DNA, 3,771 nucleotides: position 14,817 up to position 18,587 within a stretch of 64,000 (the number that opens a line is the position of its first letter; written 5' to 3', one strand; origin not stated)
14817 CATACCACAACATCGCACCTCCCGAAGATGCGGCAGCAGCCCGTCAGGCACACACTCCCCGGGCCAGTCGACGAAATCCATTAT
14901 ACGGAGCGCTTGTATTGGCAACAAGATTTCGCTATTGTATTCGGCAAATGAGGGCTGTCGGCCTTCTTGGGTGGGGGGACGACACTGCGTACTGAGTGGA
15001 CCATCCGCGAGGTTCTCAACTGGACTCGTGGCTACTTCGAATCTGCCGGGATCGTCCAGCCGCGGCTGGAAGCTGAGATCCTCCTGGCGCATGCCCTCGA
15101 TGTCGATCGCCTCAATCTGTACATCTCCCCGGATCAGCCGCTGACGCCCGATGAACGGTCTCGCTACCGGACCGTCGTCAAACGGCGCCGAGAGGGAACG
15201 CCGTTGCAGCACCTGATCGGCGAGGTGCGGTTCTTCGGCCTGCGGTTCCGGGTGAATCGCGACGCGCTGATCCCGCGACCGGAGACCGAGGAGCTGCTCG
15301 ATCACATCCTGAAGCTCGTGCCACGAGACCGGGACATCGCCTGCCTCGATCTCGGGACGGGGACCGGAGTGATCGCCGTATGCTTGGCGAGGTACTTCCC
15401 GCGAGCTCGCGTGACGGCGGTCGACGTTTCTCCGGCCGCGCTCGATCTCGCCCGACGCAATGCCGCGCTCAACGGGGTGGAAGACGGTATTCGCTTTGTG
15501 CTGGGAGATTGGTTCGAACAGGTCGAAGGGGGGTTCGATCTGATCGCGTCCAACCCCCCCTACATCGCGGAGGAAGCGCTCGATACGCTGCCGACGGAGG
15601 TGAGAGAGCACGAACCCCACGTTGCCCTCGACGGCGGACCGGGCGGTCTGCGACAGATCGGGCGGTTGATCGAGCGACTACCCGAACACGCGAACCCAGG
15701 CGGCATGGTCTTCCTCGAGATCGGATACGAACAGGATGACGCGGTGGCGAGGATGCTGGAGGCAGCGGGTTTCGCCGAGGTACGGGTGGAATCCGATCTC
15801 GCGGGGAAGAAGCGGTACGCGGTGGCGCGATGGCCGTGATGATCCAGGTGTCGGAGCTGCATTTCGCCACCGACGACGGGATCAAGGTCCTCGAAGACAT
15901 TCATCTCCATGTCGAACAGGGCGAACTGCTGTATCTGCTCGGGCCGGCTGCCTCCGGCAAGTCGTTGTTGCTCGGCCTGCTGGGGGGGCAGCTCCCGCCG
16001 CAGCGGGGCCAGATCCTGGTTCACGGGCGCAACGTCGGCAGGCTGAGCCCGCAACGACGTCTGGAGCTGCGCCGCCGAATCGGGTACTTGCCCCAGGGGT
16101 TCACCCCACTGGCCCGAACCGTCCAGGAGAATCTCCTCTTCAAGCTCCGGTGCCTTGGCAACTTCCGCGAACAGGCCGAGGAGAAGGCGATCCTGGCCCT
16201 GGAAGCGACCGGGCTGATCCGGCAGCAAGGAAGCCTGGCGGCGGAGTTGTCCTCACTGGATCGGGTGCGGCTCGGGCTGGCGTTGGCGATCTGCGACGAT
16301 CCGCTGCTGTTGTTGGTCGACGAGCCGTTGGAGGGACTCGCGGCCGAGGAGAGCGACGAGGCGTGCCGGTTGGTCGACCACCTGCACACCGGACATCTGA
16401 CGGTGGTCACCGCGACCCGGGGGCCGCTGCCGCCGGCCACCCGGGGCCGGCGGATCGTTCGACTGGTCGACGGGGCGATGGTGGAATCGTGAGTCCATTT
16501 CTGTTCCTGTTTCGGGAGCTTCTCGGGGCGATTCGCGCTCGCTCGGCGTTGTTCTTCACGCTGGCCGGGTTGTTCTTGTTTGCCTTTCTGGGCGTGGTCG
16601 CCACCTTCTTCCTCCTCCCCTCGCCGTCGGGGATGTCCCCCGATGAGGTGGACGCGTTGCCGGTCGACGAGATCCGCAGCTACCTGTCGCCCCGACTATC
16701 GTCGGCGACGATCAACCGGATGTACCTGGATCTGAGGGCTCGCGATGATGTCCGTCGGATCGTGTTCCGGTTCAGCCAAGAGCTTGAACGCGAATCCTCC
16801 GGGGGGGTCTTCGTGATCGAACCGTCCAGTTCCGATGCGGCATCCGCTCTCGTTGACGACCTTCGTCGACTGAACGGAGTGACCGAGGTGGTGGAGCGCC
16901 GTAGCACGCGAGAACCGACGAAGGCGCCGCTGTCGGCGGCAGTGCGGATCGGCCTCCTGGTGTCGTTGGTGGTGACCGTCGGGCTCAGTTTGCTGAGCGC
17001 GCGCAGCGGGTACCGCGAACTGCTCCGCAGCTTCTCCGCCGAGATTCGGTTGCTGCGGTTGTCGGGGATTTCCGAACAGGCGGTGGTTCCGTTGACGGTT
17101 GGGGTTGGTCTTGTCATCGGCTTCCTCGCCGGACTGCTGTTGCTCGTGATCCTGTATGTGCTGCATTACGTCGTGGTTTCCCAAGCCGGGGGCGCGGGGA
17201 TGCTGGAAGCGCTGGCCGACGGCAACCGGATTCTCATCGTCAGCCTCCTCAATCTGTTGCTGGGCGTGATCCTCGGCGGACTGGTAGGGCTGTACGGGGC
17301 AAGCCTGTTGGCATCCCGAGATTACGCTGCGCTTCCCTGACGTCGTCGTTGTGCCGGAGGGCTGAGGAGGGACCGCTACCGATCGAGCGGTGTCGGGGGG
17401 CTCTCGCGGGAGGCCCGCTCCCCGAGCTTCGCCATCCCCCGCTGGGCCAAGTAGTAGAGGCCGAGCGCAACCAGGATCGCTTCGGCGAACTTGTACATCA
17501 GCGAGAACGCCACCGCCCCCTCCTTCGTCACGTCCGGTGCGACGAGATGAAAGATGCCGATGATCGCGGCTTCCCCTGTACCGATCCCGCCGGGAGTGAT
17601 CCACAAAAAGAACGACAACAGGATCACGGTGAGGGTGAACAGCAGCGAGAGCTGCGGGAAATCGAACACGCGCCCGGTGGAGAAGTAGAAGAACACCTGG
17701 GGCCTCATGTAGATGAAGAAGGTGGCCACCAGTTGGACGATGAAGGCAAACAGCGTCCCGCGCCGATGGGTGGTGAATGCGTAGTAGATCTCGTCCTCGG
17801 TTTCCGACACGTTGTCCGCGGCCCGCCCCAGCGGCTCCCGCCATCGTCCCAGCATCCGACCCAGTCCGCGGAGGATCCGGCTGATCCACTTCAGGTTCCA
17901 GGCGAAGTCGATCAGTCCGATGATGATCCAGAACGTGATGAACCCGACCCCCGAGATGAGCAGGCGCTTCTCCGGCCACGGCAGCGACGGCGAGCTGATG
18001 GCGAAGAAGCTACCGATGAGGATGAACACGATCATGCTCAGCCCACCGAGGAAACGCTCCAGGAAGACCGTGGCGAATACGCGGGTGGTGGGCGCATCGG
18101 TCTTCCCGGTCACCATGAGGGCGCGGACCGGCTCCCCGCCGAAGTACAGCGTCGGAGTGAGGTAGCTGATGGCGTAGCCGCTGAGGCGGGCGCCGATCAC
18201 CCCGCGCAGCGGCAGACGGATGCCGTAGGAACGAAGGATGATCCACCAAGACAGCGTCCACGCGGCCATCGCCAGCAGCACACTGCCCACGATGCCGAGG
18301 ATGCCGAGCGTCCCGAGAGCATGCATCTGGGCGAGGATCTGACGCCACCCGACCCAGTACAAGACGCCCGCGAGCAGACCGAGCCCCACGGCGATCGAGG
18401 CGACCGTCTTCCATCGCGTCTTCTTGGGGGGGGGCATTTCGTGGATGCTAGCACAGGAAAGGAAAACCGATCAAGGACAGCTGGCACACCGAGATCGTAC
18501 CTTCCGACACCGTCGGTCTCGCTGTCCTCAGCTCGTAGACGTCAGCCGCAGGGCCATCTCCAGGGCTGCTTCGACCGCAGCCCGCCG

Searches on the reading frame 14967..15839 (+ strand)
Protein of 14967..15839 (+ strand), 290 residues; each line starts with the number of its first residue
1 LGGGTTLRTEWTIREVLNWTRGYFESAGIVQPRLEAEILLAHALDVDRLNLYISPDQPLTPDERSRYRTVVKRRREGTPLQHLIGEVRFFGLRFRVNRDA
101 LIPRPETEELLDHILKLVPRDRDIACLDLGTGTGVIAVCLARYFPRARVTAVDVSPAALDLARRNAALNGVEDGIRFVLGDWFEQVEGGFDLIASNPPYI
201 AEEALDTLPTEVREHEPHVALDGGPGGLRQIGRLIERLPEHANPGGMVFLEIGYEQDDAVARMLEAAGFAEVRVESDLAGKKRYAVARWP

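Call 22: search_protein_families(library=pfam, proteins=[window:14967-15839:+], max_evalue=0.00001)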
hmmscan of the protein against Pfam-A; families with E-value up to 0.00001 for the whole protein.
window:14967-15839:+ (290 aa): 10 families
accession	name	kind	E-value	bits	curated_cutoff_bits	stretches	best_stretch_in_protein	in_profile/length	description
PF17827.6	PrmC_N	-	1.9e-22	80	23.4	1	15-85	1-71/71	PrmC N-terminal domain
PF05175.20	MTS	-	2.8e-18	66.6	23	1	115-205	24-114/170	Methyltransferase small domain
PF13847.12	Methyltransf_31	-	1.1e-12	48.3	27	1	123-196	4-81/145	Methyltransferase domain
PF13649.12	Methyltransf_25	-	4.6e-12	46.9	27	1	127-208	2-85/97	Methyltransferase domain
PF06325.19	PrmA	-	2.1e-09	37.8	22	1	125-196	164-233/296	Ribosomal protein L11 methyltransferase (PrmA)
PF02475.24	TRM5-TYW2_MTfase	-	9.8e-09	35.8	28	1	111-214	27-129/164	TRM5/TYW2 methyltransferase domain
PF08241.18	Methyltransf_11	-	3.8e-08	34.3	21.2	1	127-195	1-66/95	Methyltransferase domain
PF08242.18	Methyltransf_12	-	5e-08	34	30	1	127-195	1-71/98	Methyltransferase domain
PF13489.12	Methyltransf_23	-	5.7e-07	29.8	27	0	108-267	7-132/164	Methyltransferase domain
PF09445.16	Methyltransf_15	-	2.4e-06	27.7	22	1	126-187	4-63/165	RNA cap guanine-N2 methyltransferase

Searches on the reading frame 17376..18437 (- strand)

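Call 22: search_protein_families(library=pfam, proteins=[window:17376-18437:-], max_evalue=0.00001)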
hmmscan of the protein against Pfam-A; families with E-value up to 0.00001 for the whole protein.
window:17376-18437:- (353 aa): 1 family
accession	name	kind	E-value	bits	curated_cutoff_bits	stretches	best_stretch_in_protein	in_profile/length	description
PF03706.18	LPG_synthase_TM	-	1.4e-29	104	33.4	1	15-325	1-300/302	Lysylphosphatidylglycerol synthase TM region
